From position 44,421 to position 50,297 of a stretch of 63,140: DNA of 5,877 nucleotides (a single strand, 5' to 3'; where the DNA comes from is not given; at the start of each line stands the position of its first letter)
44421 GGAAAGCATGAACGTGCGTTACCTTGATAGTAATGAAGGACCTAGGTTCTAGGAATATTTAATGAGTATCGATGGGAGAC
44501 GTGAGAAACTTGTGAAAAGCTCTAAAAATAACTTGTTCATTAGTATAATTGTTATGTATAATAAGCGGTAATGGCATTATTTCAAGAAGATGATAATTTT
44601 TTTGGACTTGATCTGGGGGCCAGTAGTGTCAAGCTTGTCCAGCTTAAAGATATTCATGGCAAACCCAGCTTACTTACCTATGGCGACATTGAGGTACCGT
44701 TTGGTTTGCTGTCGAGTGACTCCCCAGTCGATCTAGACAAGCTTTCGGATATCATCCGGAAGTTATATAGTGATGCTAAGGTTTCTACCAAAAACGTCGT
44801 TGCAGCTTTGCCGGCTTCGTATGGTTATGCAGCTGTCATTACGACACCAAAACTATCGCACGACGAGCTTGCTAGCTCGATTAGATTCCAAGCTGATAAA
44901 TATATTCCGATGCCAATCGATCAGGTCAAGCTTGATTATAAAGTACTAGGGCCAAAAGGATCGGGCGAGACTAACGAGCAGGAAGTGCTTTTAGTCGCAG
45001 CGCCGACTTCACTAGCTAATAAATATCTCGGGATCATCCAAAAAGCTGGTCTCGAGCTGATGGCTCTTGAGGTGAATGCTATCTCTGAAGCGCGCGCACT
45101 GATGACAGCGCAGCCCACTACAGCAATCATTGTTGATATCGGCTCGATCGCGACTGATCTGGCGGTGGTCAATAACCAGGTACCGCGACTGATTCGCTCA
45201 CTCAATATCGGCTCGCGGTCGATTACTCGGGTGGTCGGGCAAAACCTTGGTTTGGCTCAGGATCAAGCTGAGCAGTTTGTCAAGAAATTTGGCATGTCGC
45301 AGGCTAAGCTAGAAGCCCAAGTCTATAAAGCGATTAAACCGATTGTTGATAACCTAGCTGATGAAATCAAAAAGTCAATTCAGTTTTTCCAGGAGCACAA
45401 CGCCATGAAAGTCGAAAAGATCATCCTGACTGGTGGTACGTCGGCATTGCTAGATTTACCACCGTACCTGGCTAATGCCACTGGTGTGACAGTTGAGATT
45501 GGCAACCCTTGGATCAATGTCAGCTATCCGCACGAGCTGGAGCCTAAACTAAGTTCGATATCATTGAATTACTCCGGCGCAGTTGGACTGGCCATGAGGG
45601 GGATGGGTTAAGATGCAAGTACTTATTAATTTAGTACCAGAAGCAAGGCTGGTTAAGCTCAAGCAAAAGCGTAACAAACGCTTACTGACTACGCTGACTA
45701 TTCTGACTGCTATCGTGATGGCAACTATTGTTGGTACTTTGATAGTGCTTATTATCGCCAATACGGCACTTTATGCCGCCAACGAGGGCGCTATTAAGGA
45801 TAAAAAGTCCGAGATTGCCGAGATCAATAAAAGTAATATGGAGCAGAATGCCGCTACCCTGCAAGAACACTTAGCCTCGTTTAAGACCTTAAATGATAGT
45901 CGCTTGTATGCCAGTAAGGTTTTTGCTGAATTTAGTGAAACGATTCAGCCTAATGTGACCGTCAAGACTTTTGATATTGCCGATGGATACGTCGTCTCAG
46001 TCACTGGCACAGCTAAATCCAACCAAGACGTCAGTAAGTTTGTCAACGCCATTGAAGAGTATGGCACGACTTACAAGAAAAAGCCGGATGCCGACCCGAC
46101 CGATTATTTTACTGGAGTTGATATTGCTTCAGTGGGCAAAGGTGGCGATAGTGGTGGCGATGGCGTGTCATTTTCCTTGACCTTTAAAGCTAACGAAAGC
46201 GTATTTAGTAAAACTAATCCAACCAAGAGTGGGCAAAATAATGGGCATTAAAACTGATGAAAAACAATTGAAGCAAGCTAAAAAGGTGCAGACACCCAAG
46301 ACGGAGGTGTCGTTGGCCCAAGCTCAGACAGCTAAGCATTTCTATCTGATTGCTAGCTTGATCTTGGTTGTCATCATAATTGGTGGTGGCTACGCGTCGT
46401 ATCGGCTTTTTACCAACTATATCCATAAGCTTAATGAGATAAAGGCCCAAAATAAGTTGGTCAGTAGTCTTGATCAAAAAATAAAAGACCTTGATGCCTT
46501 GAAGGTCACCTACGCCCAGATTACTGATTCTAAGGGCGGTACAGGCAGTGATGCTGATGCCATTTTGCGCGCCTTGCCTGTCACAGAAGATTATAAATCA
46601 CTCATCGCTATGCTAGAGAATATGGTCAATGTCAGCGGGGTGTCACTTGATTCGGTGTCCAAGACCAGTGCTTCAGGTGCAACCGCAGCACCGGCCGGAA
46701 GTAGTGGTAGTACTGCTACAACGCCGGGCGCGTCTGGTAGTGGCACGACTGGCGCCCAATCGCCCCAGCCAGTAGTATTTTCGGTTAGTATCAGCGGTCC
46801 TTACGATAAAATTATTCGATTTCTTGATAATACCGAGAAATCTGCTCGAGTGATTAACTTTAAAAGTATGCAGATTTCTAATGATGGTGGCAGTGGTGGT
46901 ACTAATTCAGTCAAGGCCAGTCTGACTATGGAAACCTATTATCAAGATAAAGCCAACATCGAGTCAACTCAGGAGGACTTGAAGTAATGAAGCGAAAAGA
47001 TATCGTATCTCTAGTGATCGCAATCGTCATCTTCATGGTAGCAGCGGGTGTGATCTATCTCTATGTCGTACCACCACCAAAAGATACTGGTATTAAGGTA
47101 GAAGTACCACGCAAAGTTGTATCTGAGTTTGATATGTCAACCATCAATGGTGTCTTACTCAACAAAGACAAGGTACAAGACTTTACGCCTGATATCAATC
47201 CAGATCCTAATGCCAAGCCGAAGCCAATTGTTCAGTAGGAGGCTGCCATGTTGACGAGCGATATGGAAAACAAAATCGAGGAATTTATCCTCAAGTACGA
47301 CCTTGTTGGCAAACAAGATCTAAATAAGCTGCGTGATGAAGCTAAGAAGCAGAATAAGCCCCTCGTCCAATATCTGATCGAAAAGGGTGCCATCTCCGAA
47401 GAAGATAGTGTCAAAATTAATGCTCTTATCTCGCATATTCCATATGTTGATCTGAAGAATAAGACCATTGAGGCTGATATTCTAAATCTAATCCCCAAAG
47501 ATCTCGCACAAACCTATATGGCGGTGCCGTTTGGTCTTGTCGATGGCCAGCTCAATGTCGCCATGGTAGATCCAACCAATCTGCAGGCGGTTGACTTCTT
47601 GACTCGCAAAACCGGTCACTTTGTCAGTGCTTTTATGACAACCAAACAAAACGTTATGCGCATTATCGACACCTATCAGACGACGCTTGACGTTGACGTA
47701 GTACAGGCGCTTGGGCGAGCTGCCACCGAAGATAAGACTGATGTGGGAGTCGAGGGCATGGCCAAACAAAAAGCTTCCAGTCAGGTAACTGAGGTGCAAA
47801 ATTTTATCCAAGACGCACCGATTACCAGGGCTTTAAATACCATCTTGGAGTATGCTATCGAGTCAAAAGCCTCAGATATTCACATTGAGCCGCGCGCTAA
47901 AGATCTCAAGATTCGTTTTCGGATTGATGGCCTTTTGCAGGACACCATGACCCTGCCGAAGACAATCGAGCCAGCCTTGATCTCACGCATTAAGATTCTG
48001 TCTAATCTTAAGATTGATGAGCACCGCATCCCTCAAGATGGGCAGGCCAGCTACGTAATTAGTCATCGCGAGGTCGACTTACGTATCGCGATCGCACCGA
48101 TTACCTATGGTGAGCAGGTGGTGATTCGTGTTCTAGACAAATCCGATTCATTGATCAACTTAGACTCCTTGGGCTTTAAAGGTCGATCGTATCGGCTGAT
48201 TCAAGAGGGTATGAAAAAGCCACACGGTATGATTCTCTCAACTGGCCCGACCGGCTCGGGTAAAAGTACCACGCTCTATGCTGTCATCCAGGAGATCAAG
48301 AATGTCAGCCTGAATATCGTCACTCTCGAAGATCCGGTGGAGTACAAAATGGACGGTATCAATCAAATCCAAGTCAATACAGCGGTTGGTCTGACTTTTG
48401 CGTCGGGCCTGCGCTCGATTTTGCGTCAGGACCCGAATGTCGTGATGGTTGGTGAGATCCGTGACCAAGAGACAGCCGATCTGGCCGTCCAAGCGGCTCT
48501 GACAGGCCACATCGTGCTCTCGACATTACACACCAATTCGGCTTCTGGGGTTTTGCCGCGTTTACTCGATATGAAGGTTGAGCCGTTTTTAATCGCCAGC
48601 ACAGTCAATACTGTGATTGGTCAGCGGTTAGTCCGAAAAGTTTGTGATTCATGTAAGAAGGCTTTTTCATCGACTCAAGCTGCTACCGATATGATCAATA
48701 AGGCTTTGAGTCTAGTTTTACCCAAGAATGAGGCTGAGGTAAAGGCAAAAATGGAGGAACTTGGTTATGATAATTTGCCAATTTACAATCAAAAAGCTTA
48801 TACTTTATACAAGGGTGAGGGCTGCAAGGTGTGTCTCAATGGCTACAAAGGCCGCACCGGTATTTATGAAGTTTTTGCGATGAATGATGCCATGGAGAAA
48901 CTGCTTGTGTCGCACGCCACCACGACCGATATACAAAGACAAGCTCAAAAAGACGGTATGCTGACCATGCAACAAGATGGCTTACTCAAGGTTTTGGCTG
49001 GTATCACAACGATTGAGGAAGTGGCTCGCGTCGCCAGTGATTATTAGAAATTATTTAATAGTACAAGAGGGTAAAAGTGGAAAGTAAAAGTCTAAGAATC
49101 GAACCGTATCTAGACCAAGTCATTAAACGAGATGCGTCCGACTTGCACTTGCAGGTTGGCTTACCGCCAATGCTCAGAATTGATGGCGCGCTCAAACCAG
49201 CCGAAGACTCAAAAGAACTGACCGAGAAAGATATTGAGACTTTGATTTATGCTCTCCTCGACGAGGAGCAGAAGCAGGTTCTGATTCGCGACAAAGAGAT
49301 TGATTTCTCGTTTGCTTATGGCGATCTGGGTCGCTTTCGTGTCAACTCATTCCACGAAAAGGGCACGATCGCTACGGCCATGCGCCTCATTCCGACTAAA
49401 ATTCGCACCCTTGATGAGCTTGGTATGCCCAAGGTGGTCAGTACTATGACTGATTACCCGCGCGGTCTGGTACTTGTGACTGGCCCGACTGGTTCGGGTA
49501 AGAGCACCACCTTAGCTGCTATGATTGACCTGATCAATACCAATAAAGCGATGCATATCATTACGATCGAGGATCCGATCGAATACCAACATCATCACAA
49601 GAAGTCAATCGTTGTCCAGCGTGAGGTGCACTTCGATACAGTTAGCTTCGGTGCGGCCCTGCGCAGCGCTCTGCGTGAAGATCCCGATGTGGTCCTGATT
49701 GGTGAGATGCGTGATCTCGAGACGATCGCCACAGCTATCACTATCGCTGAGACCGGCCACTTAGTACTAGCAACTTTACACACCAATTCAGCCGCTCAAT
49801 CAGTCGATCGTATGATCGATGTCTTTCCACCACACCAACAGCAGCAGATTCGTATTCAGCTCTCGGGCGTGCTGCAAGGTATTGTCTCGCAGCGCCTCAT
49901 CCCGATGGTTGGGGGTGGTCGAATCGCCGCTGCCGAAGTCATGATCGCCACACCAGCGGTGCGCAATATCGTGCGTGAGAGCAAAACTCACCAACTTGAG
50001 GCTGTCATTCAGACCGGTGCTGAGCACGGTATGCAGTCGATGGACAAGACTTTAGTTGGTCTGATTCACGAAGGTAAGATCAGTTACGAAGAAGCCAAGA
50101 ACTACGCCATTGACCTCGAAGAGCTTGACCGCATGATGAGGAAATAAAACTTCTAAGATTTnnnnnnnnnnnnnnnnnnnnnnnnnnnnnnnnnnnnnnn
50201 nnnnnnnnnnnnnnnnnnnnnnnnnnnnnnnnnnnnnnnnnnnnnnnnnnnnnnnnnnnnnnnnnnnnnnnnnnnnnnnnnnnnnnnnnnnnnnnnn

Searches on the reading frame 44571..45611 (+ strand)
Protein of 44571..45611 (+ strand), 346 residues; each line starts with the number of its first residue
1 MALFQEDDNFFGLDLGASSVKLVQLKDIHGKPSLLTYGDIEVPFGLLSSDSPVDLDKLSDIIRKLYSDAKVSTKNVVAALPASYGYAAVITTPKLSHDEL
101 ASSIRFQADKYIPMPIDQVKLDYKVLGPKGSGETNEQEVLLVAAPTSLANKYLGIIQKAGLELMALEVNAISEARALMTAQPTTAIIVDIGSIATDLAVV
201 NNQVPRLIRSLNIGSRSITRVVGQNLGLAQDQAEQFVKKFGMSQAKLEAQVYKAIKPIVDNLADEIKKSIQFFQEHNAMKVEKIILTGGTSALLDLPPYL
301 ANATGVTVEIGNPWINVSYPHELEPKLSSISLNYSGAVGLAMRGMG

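Call 44: search_protein_families(library=pfam, proteins=[window:44571-45611:+], max_evalue=0.0001)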
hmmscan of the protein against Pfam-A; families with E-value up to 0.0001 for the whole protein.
window:44571-45611:+ (346 aa): 4 families
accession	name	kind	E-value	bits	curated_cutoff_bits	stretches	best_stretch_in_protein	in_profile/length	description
PF11104.14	PilM_2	-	5.6e-50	170.6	27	1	12-344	1-339/340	Type IV pilus assembly protein PilM;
PF14450.12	FtsA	-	7.3e-12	46.2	31.8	1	187-319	2-114/127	Cell division protein FtsA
PF21522.3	MreB-like_C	-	3.5e-07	31.3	27.8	1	187-294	1-117/123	Archaeal actin homologue MreB-like, C-terminal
PF06723.19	MreB_Mbl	-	1.6e-05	24.4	27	0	248-312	239-305/327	MreB/Mbl protein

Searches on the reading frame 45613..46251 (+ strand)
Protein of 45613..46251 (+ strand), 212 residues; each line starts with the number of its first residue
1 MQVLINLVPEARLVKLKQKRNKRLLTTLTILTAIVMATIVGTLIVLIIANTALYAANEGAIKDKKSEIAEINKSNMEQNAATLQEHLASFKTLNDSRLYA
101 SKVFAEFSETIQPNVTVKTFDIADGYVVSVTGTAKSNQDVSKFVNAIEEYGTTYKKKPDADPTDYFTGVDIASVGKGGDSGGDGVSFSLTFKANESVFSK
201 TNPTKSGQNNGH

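Call 44: search_protein_families(library=pfam, proteins=[window:45613-46251:+], max_evalue=0.0001)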
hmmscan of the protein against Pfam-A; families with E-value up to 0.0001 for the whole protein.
window:45613-46251:+ (212 aa): 1 family
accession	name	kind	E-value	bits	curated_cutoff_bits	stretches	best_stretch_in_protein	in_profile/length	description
PF05137.18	PilN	-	6.6e-08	32.9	22.8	1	103-149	2-47/78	Fimbrial assembly protein (PilN)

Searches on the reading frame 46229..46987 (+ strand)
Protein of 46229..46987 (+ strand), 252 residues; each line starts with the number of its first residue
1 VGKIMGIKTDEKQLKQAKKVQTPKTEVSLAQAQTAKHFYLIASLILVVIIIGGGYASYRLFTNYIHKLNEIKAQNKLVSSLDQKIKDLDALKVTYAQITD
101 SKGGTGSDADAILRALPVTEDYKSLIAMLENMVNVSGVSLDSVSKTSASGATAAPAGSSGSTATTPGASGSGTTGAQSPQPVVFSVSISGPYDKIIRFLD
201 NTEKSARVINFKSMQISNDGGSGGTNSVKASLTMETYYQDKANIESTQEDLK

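Call 44: search_protein_families(library=pfam, proteins=[window:46229-46987:+], max_evalue=0.0001)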
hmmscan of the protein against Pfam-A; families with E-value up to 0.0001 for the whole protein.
window:46229-46987:+ (252 aa): 1 family
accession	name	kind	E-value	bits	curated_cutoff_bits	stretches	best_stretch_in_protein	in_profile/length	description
PF04350.18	PilO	-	2.2e-06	28.3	22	0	184-237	89-141/145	Pilus assembly protein, PilO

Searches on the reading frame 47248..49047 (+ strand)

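Call 44: search_protein_families(library=pfam, proteins=[window:47248-49047:+], max_evalue=0.0001)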
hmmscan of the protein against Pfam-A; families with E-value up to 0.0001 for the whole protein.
window:47248-49047:+ (599 aa): 2 families
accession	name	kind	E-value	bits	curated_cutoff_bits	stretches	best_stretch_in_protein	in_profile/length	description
PF00437.27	T2SSE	-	5e-129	430.6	24.9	1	188-594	4-370/370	Type II/IV secretion system protein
PF05157.20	MshEN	-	2.5e-15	56.7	23.1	1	64-144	3-84/90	MshEN domain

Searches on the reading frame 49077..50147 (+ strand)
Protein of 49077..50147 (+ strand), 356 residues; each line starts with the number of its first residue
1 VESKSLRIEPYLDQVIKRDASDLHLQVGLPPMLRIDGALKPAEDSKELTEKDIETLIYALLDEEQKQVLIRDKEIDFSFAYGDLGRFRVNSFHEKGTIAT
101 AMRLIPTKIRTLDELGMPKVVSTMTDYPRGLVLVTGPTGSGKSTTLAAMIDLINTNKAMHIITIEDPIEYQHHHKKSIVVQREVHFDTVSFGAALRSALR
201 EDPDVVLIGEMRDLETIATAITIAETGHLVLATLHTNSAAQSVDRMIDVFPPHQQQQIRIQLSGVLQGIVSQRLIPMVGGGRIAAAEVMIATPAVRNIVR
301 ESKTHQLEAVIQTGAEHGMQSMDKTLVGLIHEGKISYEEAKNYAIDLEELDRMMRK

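Call 44: search_protein_families(library=pfam, proteins=[window:49077-50147:+], max_evalue=0.0001)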
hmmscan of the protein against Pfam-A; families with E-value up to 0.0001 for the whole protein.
window:49077-50147:+ (356 aa): 3 families
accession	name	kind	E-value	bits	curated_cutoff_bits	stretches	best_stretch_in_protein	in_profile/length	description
PF00437.27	T2SSE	-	4.7e-50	170.7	24.9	1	8-276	12-279/370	Type II/IV secretion system protein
PF13555.12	AAA_29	-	1.8e-05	24.9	27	1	128-157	21-50/61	P-loop containing region of AAA domain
PF25199.1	nSTAND_NTPase5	-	4.7e-05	23.7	34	0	122-174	34-86/145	Novel STAND NTPase 5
